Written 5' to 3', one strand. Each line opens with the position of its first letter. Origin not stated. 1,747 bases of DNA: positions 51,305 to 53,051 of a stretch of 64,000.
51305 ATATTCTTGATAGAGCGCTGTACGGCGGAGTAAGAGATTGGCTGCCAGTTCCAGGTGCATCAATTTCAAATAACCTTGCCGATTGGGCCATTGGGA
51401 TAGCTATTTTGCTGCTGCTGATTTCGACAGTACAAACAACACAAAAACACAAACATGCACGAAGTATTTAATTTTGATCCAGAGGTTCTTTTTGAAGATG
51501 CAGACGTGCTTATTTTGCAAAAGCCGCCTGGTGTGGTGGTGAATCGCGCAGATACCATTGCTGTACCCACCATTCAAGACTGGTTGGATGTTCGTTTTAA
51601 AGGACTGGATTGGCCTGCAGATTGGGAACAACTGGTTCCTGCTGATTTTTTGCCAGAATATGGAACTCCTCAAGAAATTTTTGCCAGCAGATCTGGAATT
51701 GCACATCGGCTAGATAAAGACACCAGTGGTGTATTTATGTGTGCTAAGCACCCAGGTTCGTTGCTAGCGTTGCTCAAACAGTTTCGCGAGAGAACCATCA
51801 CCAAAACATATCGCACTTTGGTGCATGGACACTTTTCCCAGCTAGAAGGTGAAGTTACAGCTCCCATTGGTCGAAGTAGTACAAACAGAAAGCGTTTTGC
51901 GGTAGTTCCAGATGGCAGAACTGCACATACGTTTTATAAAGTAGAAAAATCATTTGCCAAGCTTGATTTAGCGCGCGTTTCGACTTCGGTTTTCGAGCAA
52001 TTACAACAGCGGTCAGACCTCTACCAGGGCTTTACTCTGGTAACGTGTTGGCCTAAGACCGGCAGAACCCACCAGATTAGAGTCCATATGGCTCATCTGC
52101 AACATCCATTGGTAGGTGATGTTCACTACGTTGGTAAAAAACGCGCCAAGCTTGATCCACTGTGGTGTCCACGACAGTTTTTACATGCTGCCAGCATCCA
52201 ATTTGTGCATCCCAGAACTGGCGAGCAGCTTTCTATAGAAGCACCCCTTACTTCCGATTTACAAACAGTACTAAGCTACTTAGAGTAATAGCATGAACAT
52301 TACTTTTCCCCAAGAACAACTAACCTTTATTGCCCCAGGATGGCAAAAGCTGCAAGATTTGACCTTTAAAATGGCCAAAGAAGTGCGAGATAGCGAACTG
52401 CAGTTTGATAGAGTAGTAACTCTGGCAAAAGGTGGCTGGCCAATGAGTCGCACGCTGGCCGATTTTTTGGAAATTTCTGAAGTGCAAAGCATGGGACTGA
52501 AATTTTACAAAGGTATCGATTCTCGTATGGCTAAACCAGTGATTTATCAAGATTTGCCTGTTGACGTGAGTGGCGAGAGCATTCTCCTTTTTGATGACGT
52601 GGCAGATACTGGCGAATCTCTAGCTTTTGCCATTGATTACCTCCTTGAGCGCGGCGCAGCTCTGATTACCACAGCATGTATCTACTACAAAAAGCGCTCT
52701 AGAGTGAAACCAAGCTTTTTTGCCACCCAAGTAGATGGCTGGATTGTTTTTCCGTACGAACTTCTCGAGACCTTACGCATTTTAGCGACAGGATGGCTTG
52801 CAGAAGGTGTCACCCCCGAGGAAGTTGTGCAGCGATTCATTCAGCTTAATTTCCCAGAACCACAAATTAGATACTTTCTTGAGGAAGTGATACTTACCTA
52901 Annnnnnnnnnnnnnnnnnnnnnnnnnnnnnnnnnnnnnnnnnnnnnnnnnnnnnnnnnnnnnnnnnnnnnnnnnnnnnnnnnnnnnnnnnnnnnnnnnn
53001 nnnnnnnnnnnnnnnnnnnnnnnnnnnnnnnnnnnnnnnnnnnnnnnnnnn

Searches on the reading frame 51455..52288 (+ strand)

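Call 9: search_protein_families(library=pfam, proteins=[window:51455-52288:+])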
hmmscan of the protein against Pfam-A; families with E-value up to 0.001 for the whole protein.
window:51455-52288:+ (277 aa): 1 family
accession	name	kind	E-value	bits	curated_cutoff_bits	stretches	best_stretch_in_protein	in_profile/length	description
PF00849.27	PseudoU_synth_2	-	1.1e-24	87.8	26.8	1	17-214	1-152/152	RNA pseudouridylate synthase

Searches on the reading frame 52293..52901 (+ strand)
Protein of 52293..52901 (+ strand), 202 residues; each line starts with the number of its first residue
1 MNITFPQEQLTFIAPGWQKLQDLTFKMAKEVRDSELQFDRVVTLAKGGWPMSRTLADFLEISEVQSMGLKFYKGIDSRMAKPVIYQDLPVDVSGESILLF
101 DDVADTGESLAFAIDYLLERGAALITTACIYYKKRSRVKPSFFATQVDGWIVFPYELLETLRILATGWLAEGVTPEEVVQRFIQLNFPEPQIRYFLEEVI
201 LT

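Call 9: search_protein_families(library=pfam, proteins=[window:52293-52901:+])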
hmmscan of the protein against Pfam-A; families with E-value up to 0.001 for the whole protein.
window:52293-52901:+ (202 aa): 2 families
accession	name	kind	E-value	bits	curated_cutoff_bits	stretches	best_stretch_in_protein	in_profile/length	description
PF00156.33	Pribosyltran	-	1.3e-14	54.3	26.3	1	26-154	17-150/158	Phosphoribosyl transferase domain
PF14681.12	UPRTase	-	1.8e-06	28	27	1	41-125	70-153/206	Uracil phosphoribosyltransferase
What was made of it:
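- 52293..52901 (+): Upstream neighbour: purine-type phosphoribosyltransferase. Pfam Pribosyltran 1.3e-14 (call 9).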

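Call 47: search_protein_families(library=ncbifam, max_evalue=1, proteins=[window:52293-52901:+])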
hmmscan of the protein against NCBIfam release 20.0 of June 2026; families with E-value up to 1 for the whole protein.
window:52293-52901:+ (202 aa): 26 families (the best 25 are shown)
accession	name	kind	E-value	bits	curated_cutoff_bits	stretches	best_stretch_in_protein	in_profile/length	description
TIGR01203.1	HGPRTase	equivalog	1.1e-10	41.5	150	1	21-139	9-133/167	hypoxanthine phosphoribosyltransferase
NF006613.0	PRK09177.1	equivalog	3.3e-10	39.7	138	1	16-157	13-146/159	xanthine phosphoribosyltransferase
NF006605.0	PRK09162.1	equivalog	2.7e-07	30.2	181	1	37-155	41-163/183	hypoxanthine-guanine phosphoribosyltransferase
TIGR01251.1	ribP_PPkin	subfamily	1.3e-06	27.6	113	1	40-130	162-246/309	ribose-phosphate diphosphokinase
NF002620.0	PRK02277.1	subfamily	3.8e-06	26.7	115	1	18-134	67-181/201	orotate phosphoribosyltransferase-like protein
NF001097.0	PRK00129.1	equivalog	1.1e-05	25.3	114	1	41-130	74-160/209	uracil phosphoribosyltransferase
TIGR01367.1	pyrE_Therm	equivalog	1.1e-05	25.1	150.25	1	18-135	39-146/187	orotate phosphoribosyltransferase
NF002095.0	PRK00934.1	equivalog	4.8e-05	22.6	296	1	86-130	197-241/287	ribose-phosphate diphosphokinase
NF003545.0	PRK05205.1-1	equivalog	9.7e-05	21.9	140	1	29-130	15-126/171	bifunctional pyr operon transcriptional regulator/uracil phosphoribosyltransferase PyrR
NF002320.0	PRK01259.1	subfamily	0.00012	21.6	297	1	90-129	210-249/316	ribose-phosphate diphosphokinase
NF002844.0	PRK03092.1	equivalog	0.00051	19.4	438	1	73-129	202-258/326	ribose-phosphate diphosphokinase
TIGR00336.1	pyrE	equivalog_domain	0.00057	19.7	106.8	1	21-130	38-144/173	orotate phosphoribosyltransferase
TIGR00201.1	comF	subfamily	0.0012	18.8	233.55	1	83-129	142-187/190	ComF family protein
NF002618.0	PRK02269.1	equivalog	0.0015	18.2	460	1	41-130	169-253/321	ribose-phosphate diphosphokinase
NF003548.0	PRK05205.1-4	equivalog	0.0025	17.7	218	1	66-122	65-118/173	bifunctional pyr operon transcriptional regulator/uracil phosphoribosyltransferase PyrR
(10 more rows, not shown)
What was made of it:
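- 52293..52901 (+): The best NCBIfam matches are hypoxanthine and xanthine PRTase, all below cut-off (call 47).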

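Call 76: list_cluster_members(proteins=[P0001, window:52293-52901:+])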
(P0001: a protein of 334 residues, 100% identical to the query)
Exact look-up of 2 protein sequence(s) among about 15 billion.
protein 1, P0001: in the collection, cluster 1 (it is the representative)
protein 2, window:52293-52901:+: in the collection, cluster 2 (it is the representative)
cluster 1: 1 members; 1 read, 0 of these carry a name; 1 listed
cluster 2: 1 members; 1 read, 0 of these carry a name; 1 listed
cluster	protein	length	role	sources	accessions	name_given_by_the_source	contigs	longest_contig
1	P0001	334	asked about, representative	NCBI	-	-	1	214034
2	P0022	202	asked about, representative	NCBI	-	-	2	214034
